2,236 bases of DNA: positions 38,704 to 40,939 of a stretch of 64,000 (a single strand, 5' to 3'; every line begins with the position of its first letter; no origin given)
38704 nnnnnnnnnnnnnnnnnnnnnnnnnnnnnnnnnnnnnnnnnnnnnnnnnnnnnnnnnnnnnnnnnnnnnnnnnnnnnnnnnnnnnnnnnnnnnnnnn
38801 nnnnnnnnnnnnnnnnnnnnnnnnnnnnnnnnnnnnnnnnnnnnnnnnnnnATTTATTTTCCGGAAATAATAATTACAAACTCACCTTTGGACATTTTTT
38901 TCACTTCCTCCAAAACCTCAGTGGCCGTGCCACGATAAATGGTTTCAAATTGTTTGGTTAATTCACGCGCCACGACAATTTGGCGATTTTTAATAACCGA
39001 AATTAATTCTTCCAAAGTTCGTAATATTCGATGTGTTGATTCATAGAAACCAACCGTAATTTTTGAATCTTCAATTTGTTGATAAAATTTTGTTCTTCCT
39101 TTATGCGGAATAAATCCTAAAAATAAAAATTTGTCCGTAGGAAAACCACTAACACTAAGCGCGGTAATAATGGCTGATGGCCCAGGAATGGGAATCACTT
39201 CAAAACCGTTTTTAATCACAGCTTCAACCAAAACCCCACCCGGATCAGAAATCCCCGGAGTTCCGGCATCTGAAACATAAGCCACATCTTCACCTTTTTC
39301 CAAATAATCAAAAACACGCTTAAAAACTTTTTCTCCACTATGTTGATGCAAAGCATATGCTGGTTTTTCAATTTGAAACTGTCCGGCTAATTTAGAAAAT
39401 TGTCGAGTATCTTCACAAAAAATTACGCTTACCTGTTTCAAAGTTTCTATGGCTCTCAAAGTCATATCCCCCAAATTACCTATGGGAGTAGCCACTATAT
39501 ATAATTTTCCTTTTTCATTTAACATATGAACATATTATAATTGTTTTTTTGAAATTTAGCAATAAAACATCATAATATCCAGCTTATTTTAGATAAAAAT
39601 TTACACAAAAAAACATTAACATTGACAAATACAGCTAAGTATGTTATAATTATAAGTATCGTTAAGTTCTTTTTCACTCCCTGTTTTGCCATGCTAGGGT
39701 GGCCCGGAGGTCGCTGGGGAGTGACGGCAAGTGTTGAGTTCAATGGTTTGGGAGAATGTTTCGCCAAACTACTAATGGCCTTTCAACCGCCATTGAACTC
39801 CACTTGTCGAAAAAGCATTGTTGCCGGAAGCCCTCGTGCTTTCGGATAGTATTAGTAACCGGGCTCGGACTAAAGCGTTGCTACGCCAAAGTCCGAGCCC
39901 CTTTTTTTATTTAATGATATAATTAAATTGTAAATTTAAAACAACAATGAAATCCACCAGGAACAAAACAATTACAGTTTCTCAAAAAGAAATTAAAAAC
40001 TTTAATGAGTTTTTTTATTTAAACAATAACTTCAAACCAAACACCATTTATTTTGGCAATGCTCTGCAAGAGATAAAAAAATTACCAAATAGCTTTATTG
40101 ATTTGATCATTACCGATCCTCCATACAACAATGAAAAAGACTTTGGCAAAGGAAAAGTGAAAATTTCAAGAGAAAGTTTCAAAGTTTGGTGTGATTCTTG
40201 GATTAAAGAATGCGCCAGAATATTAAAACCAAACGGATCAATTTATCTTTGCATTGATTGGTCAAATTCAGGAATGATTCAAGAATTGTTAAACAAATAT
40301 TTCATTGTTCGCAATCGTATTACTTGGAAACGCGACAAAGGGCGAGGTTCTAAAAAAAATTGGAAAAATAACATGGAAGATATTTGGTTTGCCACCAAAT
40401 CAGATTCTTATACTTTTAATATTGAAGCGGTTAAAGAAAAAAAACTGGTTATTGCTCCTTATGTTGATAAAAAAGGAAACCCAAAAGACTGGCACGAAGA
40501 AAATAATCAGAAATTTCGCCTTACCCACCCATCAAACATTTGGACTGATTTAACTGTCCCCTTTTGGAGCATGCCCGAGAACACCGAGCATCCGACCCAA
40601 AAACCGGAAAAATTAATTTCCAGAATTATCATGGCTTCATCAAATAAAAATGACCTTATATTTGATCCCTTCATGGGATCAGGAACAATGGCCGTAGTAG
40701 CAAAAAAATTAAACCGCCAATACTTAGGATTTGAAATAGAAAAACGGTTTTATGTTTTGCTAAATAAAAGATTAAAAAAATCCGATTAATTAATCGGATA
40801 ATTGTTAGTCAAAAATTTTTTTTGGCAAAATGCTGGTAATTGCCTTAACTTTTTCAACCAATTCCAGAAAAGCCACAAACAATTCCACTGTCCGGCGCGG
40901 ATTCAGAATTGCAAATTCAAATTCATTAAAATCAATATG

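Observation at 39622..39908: Independent ncRNA gene of about 250 nt with a perfect sigma70 promoter and a strong intrinsic terminator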

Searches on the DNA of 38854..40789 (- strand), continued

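Call 58: search_with_rna_model(model_id=R1, sources=[window, L001, L004, L007, L010, L011, L012, L013, L014, L015, L016, L017, L018, L019, L020, L021, L022, L023, L024, L025, L026, L027, L028, L029, L030, L031, L032, L033, L034, L035, L036, L037, L038, L039, L040, L041, L042, L043, L044, L045, L046, L047, L048, L049, L050, L051, L052, L053, L054, L055, L056, L057, L058, L059, L060, L061, L062, L063, L064, L065, L066, L067, L068, L069, L070, L071, L072, L073, L074, L075, L076, L077, L078, L079, L080, L081, L082, L083, L084, L085, L086, L087, L088, L097], max_evalue=10, show_alignments=4)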
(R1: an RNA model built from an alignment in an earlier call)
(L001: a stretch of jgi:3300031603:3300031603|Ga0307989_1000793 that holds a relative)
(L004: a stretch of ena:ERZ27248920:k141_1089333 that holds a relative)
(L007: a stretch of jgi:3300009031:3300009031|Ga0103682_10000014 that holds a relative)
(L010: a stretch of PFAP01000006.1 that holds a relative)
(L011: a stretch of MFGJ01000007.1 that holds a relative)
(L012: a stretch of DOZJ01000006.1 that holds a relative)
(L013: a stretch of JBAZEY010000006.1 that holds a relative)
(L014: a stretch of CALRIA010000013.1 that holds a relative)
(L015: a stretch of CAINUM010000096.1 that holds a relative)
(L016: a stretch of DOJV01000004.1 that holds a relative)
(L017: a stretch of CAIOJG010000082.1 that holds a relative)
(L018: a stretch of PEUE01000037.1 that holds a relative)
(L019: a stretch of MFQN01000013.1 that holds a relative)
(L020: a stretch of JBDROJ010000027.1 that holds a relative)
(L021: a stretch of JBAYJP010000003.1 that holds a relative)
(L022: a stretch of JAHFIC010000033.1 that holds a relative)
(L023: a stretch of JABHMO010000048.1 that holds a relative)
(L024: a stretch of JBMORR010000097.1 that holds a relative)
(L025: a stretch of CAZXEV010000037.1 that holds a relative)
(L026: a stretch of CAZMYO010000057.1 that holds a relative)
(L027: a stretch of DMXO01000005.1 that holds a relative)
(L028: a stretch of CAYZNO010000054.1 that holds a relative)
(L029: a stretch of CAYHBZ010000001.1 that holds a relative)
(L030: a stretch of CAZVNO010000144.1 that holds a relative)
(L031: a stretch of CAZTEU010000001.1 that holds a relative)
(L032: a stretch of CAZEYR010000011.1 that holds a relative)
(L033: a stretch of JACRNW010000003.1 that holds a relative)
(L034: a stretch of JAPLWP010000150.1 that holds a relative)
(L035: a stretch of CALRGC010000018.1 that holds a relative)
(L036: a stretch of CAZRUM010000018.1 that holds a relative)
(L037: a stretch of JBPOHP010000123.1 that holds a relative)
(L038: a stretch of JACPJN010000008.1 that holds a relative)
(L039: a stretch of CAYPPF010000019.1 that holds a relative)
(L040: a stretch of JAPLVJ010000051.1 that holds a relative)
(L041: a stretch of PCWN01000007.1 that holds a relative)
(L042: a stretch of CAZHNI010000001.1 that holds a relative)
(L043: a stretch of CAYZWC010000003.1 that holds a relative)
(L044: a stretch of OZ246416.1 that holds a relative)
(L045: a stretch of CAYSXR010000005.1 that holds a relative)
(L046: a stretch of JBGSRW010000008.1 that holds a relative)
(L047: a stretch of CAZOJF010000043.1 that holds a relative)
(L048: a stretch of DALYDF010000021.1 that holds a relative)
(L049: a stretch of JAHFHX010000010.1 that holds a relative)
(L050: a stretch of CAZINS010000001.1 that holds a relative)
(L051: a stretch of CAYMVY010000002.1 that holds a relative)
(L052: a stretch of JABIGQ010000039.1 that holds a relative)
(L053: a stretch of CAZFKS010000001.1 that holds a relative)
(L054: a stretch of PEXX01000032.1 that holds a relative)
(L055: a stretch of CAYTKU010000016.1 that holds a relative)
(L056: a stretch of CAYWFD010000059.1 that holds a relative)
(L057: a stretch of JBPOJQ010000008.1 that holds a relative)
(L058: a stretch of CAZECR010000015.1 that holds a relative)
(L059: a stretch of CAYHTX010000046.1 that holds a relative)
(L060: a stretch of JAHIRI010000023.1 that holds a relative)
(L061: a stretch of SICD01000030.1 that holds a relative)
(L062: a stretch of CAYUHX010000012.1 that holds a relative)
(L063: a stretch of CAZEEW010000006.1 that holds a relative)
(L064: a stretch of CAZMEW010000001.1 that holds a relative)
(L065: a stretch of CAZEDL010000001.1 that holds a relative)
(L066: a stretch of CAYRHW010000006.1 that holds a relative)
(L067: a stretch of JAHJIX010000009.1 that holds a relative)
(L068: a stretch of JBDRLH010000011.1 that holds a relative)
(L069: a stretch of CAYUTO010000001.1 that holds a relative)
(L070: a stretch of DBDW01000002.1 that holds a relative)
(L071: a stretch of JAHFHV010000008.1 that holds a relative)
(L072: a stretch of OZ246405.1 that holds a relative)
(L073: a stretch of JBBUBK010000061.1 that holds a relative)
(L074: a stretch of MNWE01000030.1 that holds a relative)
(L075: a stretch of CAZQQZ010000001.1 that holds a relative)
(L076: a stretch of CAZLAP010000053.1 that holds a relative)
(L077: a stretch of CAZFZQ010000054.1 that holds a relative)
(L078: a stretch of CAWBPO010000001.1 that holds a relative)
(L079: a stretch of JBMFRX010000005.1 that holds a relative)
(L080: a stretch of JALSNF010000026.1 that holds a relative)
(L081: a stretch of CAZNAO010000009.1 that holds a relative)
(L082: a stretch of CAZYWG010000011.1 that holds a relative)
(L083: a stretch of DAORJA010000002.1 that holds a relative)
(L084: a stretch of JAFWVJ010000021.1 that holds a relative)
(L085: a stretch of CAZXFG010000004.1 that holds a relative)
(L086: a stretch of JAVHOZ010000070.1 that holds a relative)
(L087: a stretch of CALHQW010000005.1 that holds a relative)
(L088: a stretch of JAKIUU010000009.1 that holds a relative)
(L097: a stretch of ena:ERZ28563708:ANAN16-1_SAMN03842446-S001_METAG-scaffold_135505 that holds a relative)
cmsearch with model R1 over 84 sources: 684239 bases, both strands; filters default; matches with E-value up to 10: 4.
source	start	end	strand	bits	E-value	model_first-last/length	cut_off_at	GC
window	39657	39908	+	312.9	8e-101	1-253/253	no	0.5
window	39853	39936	-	37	6.1e-10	1-253/253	no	0.37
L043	1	110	+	20.9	0.00012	134-253/253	5'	0.33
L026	7749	7785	-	6.6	6.1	25-61/253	no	0.3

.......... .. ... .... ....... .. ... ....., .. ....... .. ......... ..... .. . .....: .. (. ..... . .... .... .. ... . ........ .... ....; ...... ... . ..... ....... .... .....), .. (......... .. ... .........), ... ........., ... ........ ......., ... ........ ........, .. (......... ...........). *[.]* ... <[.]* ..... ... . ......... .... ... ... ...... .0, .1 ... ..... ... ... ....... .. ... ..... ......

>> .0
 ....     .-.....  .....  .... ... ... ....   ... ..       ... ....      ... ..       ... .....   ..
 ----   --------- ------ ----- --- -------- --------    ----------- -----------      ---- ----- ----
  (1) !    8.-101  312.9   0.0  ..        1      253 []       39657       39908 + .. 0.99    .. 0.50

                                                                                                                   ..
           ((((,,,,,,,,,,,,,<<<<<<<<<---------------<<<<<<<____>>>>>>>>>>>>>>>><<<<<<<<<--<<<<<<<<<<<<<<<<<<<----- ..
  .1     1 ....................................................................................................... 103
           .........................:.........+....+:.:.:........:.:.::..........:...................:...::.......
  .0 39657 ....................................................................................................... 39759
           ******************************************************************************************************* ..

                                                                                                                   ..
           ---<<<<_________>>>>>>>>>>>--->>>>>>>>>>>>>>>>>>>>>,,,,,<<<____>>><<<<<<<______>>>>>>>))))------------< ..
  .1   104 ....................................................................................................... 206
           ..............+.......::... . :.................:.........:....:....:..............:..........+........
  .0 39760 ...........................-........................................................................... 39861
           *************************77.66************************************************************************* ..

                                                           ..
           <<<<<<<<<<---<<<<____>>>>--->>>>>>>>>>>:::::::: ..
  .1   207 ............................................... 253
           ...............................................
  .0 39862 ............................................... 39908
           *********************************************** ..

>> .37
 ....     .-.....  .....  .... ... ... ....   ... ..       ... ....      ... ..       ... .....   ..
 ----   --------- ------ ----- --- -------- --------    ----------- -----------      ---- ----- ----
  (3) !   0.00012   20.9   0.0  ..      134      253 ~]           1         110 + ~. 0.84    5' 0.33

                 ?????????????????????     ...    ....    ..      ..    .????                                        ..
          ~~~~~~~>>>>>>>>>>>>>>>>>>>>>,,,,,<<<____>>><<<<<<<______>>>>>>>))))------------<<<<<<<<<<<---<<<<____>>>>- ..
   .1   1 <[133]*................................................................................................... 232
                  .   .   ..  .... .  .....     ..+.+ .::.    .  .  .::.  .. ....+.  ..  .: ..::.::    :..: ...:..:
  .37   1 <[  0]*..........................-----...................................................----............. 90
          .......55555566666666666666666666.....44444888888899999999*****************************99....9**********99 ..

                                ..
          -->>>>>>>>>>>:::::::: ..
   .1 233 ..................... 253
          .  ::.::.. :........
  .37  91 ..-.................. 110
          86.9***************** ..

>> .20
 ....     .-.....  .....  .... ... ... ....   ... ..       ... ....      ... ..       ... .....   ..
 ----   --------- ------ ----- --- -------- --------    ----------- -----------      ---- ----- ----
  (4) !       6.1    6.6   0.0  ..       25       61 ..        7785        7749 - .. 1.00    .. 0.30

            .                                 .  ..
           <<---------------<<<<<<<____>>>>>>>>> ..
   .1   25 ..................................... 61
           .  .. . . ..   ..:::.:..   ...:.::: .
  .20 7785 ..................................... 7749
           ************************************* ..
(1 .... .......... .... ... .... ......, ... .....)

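Call 59: search_with_rna_model(model_id=R1, sources=[L001, L004, L011, L010, L007], max_evalue=10, filters=off, show_alignments=3)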
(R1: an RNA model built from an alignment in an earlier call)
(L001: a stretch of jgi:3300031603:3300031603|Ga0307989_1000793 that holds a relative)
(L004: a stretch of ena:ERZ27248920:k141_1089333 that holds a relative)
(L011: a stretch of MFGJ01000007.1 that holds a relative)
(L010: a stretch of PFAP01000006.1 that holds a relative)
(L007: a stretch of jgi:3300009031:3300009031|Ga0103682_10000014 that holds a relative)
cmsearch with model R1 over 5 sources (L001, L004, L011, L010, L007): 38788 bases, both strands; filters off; matches with E-value up to 10: 34.
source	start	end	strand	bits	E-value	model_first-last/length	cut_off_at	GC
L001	3514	3597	+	12.8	0.0033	1-253/253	no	0.33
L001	3549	3616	-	10.2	0.023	1-253/253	no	0.34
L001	776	851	-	9.1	0.052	1-253/253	no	0.3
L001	708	815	+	9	0.059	1-253/253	no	0.34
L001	2787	2857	-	8.5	0.083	1-253/253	no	0.31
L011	2507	2559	+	8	0.12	1-253/253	no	0.36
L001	621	642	-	7.6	0.17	215-236/253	no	0.23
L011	2679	2753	-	7.5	0.18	1-253/253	no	0.36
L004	2794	2857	+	5.5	0.8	1-253/253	no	0.28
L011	2652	2724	+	5.5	0.84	1-253/253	no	0.41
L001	5071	5187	-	5.2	1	1-253/253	no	0.41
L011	4997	5060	-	5.1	1.1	1-253/253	no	0.28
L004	546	604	+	4.4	1.8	1-253/253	no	0.46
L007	2025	2046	-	4.3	2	102-123/253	no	0.55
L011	91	142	+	3.8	2.9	1-253/253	no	0.35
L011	7651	7741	-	3.8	2.9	1-253/253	no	0.27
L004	4179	4243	-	3.8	2.9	1-253/253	no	0.37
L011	2522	2583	-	3.7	3.3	1-253/253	no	0.45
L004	2524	2587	+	3.6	3.3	1-253/253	no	0.34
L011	1610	1686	+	3.5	3.8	1-253/253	no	0.23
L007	2496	2523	+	3.5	3.8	32-59/253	no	0.57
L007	4445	4510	-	3.4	3.9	1-253/253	no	0.29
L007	1123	1263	-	3.2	4.5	1-253/253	no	0.33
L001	4660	4691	-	2.9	5.7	155-189/253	no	0.34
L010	4686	4718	+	2.9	5.9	95-127/253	no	0.24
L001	4989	5018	+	2.9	5.9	1-253/253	no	0.3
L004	2699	2730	+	2.8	6.2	209-242/253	no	0.28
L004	1930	1976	+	2.6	7.2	1-253/253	no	0.34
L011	3891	3968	-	2.6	7.5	1-253/253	no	0.23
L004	5151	5226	-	2.5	7.8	1-253/253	no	0.26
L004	3264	3298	+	2.4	8.6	19-67/253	no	0.74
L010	1166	1186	+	2.3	9.2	103-123/253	no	0.29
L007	283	304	+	2.3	9.3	38-59/253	no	0.64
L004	1187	1212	-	2.2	9.9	99-123/253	no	0.46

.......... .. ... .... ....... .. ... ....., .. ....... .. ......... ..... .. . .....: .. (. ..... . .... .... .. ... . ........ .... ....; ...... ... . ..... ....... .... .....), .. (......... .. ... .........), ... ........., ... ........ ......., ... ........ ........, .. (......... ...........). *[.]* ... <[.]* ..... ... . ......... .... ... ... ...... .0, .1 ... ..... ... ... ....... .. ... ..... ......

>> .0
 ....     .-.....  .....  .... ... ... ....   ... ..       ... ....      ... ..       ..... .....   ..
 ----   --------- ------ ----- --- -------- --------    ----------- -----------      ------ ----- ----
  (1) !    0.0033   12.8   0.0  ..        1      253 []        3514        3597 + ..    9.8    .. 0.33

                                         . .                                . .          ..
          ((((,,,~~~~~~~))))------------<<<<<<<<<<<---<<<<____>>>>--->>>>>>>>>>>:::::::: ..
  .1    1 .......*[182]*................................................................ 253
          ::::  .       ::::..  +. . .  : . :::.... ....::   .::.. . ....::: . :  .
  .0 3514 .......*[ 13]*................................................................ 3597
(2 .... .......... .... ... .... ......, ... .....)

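Call 67: search_with_rna_model(model_id=R1, sources=[L099, L100, L101], max_evalue=1, filters=off, show_alignments=2)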
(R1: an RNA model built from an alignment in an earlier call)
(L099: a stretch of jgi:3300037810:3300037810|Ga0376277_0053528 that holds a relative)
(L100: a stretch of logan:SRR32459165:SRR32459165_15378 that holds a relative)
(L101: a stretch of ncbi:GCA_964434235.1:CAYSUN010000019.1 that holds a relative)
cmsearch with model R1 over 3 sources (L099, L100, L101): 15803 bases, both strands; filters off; matches with E-value up to 1: 15.
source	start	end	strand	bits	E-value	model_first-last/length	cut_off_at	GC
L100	792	824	+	8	0.05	95-127/253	no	0.39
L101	539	591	+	7.2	0.091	1-253/253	no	0.42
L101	4167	4224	+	6.6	0.15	1-253/253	no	0.28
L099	2233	2309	-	6.4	0.17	1-253/253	no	0.49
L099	1580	1652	-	5.9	0.25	1-253/253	no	0.56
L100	846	879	+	5.3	0.38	211-240/253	no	0.29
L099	3049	3208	-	5.2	0.43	1-253/253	no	0.38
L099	3901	3977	+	5.1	0.45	1-253/253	no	0.55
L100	3490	3647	+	4.7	0.62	1-253/253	no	0.34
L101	3165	3235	-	4.6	0.64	1-253/253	no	0.28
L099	398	477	+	4.4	0.78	1-253/253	no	0.43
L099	3348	3376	+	4.2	0.85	97-125/253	no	0.45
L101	211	289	+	4.2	0.89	1-253/253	no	0.43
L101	605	667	-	4.1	0.93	1-253/253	no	0.25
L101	3571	3746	-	4.1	0.94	1-253/253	no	0.31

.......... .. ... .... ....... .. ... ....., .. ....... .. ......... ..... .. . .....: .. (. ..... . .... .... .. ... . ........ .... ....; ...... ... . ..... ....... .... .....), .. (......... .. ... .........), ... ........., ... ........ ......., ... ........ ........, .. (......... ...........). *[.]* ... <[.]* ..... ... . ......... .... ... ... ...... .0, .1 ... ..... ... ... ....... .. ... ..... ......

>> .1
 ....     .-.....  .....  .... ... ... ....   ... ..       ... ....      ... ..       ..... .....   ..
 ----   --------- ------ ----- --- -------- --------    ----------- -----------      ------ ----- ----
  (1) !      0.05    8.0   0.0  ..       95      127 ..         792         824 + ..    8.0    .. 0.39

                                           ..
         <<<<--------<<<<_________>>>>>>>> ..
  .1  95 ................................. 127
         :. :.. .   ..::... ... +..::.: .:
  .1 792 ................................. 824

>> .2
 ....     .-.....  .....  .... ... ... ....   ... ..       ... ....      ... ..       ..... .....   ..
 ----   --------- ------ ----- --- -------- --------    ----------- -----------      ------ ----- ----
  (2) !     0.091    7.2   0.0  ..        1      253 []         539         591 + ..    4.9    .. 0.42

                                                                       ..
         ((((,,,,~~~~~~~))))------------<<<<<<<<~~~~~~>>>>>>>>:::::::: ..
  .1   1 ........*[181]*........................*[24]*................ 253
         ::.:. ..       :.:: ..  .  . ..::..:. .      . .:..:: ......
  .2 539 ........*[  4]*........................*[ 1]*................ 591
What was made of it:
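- A covariance model carrying the structure finds nothing in relatives (calls 58, 59, 67).
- Tried and rejected: It found only terminator-like matches (calls 58, 59, 67).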

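Call 89: search_rna_families(sources=[L101, L099, L100], threshold=evalue, max_evalue=1)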
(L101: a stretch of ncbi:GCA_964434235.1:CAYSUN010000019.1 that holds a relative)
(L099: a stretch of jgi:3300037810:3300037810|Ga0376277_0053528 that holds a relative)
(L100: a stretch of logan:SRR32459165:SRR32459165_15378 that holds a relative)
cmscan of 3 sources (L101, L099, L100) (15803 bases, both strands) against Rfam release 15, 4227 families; matches with E-value up to 1: 3.
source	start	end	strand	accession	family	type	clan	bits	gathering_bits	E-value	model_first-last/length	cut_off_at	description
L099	3890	4016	+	RF04198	MIR8670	Gene; miRNA;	-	27.1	150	0.15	1-142/142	no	MIR8670 microRNA precursor family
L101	521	665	-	RF00007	U12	Gene; snRNA; splicing;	CL00006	24.1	53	0.29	1-151/151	no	U12 minor spliceosomal RNA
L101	483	591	-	RF02508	Atu_Ti4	Gene; sRNA;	-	23.2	40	0.55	1-107/107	no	Rhizobiales sRNA Atu_Ti4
